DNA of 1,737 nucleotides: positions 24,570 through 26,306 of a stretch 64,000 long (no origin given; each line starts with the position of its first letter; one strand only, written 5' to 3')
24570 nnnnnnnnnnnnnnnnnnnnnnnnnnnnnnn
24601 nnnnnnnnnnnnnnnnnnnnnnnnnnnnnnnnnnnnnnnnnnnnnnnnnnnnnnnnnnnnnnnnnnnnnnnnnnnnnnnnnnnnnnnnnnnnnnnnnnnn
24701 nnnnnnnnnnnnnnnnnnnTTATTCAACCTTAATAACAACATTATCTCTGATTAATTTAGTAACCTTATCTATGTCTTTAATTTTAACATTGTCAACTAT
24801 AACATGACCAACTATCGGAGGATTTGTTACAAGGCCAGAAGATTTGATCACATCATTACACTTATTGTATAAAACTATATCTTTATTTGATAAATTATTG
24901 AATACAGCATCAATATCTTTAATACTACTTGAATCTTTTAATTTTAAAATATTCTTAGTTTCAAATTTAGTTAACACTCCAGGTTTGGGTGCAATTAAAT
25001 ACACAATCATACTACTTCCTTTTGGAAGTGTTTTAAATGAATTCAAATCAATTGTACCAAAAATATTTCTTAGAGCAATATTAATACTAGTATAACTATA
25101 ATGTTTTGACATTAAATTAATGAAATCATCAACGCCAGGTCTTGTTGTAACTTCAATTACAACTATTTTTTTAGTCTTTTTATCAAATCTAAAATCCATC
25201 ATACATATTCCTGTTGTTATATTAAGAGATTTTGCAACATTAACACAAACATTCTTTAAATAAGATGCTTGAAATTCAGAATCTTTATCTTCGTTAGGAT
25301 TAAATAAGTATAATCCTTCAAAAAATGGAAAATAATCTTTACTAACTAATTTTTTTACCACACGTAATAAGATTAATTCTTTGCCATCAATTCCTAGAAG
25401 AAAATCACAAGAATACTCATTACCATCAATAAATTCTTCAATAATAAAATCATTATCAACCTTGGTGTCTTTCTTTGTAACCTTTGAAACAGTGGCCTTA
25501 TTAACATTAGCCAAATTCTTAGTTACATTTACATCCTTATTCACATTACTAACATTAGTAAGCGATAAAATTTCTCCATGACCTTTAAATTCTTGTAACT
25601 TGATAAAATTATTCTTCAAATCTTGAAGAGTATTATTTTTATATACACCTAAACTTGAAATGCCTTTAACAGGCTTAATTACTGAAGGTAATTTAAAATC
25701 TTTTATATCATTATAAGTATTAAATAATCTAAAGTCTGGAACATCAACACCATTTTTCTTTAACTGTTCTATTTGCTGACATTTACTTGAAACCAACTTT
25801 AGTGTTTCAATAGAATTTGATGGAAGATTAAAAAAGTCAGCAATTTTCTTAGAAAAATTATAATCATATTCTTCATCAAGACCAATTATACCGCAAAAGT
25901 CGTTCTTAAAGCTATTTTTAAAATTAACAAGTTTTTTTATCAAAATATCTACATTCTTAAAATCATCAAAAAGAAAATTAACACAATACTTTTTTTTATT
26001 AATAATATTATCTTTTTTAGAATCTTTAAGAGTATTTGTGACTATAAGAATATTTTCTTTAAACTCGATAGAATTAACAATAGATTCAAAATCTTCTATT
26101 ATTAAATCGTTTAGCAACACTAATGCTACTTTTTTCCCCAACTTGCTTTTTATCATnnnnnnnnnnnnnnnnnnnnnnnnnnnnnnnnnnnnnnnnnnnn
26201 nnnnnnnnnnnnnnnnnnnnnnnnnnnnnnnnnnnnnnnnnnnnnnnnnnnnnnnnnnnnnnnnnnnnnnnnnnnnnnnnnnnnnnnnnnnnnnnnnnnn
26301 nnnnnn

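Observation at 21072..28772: Six-gene amide-bond-forming cluster: three different ATP-grasp ligases, a PLP decarboxylase and two DUF2156/MprF-C-like transferases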

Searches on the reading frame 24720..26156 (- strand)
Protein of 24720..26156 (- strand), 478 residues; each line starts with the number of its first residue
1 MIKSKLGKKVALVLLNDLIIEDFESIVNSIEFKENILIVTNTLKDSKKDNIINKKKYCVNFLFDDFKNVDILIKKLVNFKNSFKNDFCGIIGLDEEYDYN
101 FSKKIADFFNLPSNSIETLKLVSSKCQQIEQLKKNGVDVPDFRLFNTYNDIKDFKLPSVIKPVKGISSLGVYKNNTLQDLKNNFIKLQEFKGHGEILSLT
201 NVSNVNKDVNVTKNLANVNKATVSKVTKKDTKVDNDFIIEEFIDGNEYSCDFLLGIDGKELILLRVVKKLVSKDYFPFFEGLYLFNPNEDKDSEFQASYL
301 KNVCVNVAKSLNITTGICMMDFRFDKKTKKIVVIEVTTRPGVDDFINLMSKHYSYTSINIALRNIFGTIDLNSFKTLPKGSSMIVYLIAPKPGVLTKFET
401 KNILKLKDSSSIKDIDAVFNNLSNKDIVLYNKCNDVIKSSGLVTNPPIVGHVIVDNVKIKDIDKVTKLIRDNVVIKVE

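Call 4: search_protein_families(library=pfam, proteins=[window:24720-26156:-], max_evalue=0.01)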
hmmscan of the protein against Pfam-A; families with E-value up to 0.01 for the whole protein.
window:24720-26156:- (478 aa): 5 families
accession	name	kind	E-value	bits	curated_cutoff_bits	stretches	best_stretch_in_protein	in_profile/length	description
PF13535.11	ATP-grasp_4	-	2.1e-17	63.7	27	2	201-339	17-151/160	ATP-grasp domain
PF07478.18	Dala_Dala_lig_C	-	1.2e-08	35.1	24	1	220-345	58-181/204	D-ala D-ala ligase C-terminus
PF02655.19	ATP-grasp_3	-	2.4e-08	34.7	23.2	1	225-340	51-157/160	ATP-grasp domain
PF14921.11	APCDDC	-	0.0028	17.5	27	1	199-303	97-203/232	Adenomatosis polyposis coli down-regulated 1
PF02786.22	CPSase_L_D2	-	0.0062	16.5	19.8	0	298-342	139-182/211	Carbamoyl-phosphate synthase L chain, ATP binding domain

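Call 5: search_protein_families(library=ncbifam, proteins=[window:24720-26156:-], max_evalue=0.01)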
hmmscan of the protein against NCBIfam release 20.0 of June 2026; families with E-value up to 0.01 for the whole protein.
window:24720-26156:- (478 aa): 13 families
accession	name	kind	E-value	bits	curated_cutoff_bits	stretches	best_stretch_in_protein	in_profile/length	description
NF002378.0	PRK01372.1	subfamily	1e-12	47.4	243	2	220-342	156-273/305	D-alanine--D-alanine ligase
TIGR01205.1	D_ala_D_alaTIGR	subfamily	1.6e-10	40.5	245.65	2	221-344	169-291/318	D-alanine--D-alanine ligase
NF053643.1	Ddl_archaea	equivalog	2.5e-10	39.9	500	1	231-342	168-274/367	putative pseudomurein biosynthesis ATP-grasp protein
NF002563.0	PRK02186.1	subfamily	2.6e-09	35.9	625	1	100-274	83-217/890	argininosuccinate lyase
NF000091.3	D_ala_D_ser_VanG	exception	5e-07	28.9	495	1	219-343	194-316/344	D-alanine--D-serine ligase VanG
NF009402.0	PRK12767.1-1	equivalog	4.4e-06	25.8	218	1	111-181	102-174/329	carbamoyl phosphate synthase-like protein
NF002527.0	PRK01966.1-3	equivalog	5.2e-06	25.9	310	1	220-343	178-301/332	D-alanine--D-alanine ligase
NF009405.0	PRK12767.1-4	equivalog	1.8e-05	23.9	390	1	117-186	105-175/320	carbamoyl phosphate synthase-like protein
NF000206.1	D_ala_D_lac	equivalog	4.8e-05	22.5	550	1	132-184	140-194/342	D-alanine--(R)-lactate ligase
NF009404.0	PRK12767.1-3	equivalog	0.0001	21.3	316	0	219-263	180-223/344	carbamoyl phosphate synthase-like protein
NF002528.0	PRK01966.1-4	subfamily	0.00027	19.9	262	0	220-343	206-331/366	D-alanine--D-alanine ligase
NF011169.0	PRK14571.1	equivalog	0.001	18.5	404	1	130-191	100-159/300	D-alanyl-alanine synthetase A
NF005315.0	PRK06849.1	equivalog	0.0069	15.4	406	0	102-172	94-169/389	hypothetical protein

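Call 27: search_solved_structures(query=window:24720-26156:-, max_evalue=0.01)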
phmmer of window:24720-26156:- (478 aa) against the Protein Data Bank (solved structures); distinct sequences matched with E-value up to 0.01: 2.
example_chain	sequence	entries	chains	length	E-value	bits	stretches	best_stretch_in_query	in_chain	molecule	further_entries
3vot_A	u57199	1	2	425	2e-12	49.8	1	86-184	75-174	L-amino acid ligase, BL00235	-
3ax6_A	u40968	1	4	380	8.3e-05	24.7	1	115-185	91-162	Phosphoribosylaminoimidazole carboxylase, ATPase subunit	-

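Call 49: list_cluster_members(proteins=[L042:7977-9284:+, window:26168-27484:-, window:24720-26156:-, window:23256-24653:-])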
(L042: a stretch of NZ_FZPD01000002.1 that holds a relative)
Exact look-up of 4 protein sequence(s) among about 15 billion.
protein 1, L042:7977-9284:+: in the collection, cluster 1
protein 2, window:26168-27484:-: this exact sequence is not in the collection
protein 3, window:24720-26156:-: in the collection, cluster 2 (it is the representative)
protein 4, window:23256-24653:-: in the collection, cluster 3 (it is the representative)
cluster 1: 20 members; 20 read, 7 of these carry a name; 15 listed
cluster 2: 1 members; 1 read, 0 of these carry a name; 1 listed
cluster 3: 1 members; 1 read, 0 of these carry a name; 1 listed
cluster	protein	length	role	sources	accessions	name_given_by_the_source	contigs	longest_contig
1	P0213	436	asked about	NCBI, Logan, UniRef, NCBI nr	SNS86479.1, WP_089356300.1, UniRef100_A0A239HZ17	phosphoribosylamine--glycine ligase [Ekhidna lutea] | Glycinamide ribonucleotide synthetase n=1 Tax=Ekhidna lutea TaxID=447679 ...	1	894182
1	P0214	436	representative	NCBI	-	-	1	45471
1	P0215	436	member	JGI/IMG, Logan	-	phosphoribosylamine--glycine ligase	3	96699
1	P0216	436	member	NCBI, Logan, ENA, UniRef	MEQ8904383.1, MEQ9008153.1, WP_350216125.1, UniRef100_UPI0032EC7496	hypothetical protein [Ekhidna sp.] | hypothetical protein n=1 Tax=Ekhidna sp. TaxID=2608089 RepID=UPI0032EC7496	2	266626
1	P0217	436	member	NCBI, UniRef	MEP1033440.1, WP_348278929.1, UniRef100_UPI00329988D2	hypothetical protein [Ekhidna sp.] | hypothetical protein n=1 Tax=Ekhidna sp. TaxID=2608089 RepID=UPI00329988D2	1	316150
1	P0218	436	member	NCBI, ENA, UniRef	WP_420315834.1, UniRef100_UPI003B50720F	hypothetical protein [Ekhidna sp.] | hypothetical protein n=1 Tax=Ekhidna sp. TaxID=2608089 RepID=UPI003B50720F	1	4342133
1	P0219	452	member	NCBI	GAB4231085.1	MAG: phosphoribosylamine--glycine ligase [Ekhidna sp.]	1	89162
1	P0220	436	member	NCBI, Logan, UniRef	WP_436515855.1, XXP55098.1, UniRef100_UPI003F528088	phosphoribosylglycinamide synthetase C domain-containing protein [Ekhidna sp. To15] | phosphoribosylglycinamide synthetase C domain-containing protein n=1 Tax=Ekhidna sp. To15 ...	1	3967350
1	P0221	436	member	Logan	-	-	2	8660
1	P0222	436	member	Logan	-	-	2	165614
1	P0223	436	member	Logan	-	-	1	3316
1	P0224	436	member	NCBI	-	-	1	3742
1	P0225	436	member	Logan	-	-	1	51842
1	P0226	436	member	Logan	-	-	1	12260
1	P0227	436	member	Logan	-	-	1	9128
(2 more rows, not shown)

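Call 81: predict_structure(alignment_id=A5)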
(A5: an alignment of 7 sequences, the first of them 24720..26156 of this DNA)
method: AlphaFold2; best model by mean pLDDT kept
length: 478 residues; sequences in the alignment: 7
mean_pLDDT: 75.0   pTM: 0.76
mean pLDDT of the five models: 75.0, 63.5, 63.1, 61.5, 61.2
residues with pLDDT >= 90: 70; 70-90: 280; 50-70: 67; < 50: 61
segments of 3 or more residues with pLDDT < 50: 1-5, 45-50, 193-233, 274-277, 441-444
pLDDT, mean of each block of 10 residues (from residue 1): 57 81 80 89 52 67 86 93 88 67 87 80 83 94 86 88 62 88 82 38 27 27 29 65 85 79 86 54 82 85 93 87 87 86 70 80 83 69 85 88 73 63 75 80 63 84 84 88
secondary structure, 60 per line:
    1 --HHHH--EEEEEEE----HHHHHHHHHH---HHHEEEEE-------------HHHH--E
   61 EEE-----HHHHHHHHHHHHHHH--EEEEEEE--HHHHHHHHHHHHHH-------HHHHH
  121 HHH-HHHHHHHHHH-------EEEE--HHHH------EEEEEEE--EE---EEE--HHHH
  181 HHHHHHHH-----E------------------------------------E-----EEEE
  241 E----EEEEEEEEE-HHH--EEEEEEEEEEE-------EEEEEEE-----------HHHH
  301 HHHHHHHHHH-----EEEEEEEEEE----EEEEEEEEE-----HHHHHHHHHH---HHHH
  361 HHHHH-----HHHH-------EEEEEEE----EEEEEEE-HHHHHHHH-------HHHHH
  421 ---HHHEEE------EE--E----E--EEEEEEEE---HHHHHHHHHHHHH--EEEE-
elements in order: H3-6 E9-15 H20-29 E36-40 H54-57 E60-63 H69-83 E86-92 H95-108 H116-123 H125-134 E142-145 H148-151 E158-164 E172-174 H177-188 E237-241 E246-254 E261-271 E279-285 H297-310 E316-325 E330-338 H344-353 H357-365 H371-374 E382-388 E393-399 H401-408 H416-420 E427-429 E448-455 H459-471 E474-477

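Call 83: fold_search(model_id=the predicted structure, library=pdb)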
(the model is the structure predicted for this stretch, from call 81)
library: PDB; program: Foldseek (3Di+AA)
matches with E <= 10: 1321; with E <= 0.001: 563
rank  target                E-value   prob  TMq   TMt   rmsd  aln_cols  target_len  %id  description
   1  3vot_A                2.7e-23  1.00  0.64  0.74   6.2       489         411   17  Crystal structure of L-amino acid ligase from Bacillus licheniformis (released 2012-11-07)
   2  3vot_B                3.0e-23  1.00  0.65  0.77   4.9       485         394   18  Crystal structure of L-amino acid ligase from Bacillus licheniformis (released 2012-11-07)
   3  4wd3_A                7.6e-21  1.00  0.57  0.68   6.4       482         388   13  Crystal structure of an L-amino acid ligase RizA (released 2015-09-09)
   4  4dim                  2.9e-20  1.00  0.61  0.71   6.1       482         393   16  Crystal structure of phosphoribosylglycinamide synthetase from Anaerococcus prevotii (released 2012-02-29)
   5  3wo1                  6.3e-19  1.00  0.66  0.67   7.5       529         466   12  Crystal structure of Trp332Ala mutant YwfE, an L-amino acid ligase, with bound ADP-Mg-Ala (released 2014-05-14)
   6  3vmm                  4.1e-18  1.00  0.63  0.63   5.8       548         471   12  Crystal structure of BacD, an L-amino acid dipeptide ligase from Bacillus subtilis (released 2012-04-11)
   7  3wnz                  1.1e-17  1.00  0.63  0.64   6.3       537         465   12  Crystal structure of Bacillus subtilis YwfE, an L-amino acid ligase, with bound ADP-Mg-Pi (released 2014-05-14)
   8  3ouu_A                2.0e-16  1.00  0.58  0.61   6.5       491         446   14  Crystal Structure of Biotin Carboxylase-beta-gamma-ATP Complex from Campylobacter jejuni (released 2010-10-20)
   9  1ulz                  3.2e-16  1.00  0.51  0.54   9.1       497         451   12  Crystal structure of the biotin carboxylase subunit of pyruvate carboxylase (released 2004-03-09)
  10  3ax6_C                3.8e-16  1.00  0.55  0.71   6.9       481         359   15  Crystal structure of N5-carboxyaminoimidazole ribonucleotide synthetase from Thermotoga maritima (released 2012-04-25)
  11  3ouz_A                4.8e-16  1.00  0.59  0.62   6.4       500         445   13  Crystal Structure of Biotin Carboxylase-ADP complex from Campylobacter jejuni (released 2010-10-13)
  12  3ouz_B                5.1e-16  1.00  0.58  0.62   6.2       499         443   13  Crystal Structure of Biotin Carboxylase-ADP complex from Campylobacter jejuni (released 2010-10-13)
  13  3orr_A                8.6e-16  1.00  0.54  0.68   6.2       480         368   13  Crystal Structure of N5-Carboxyaminoimidazole synthetase from Staphylococcus aureus (released 2011-07-20)
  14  3lp8                  9.7e-16  1.00  0.53  0.59   7.7       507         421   14  Crystal structure of phosphoribosylamine-glycine ligase from Ehrlichia chaffeensis (released 2010-02-23)
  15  2yw2_A                1.3e-15  1.00  0.54  0.59   7.0       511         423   16  Crystal structure of GAR synthetase from Aquifex aeolicus in complex with ATP (released 2007-10-23)
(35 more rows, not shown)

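Call 94: search_protein_representatives(protein=window:24720-26156:-)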
Query: 478 residues. Proteins with E-value up to 0.001 (for the whole library): 311; up to 1e-10: 74; up to 1e-30: 43. The best 150 are listed.
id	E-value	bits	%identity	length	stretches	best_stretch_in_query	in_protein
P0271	9.7e-136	469.5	54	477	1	3-477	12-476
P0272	5.8e-78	279.1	59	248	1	232-477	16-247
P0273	6.0e-63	229.6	39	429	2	235-441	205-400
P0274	1.9e-59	218.1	40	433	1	7-468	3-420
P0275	8.6e-56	206.0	34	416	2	231-475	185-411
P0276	1.0e-55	205.7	37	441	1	11-477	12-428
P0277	1.8e-55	204.9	37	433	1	9-478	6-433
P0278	3.7e-55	203.9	36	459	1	7-407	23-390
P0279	2.4e-54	201.2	34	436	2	234-476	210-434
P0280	1.0e-52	195.9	37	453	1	7-478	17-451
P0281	1.2e-51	192.4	39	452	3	263-403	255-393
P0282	6.4e-51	190.0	35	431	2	230-477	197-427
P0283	2.0e-50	188.3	37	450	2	235-476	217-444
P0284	9.8e-50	186.0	33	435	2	235-476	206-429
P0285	4.0e-49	184.1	38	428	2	227-415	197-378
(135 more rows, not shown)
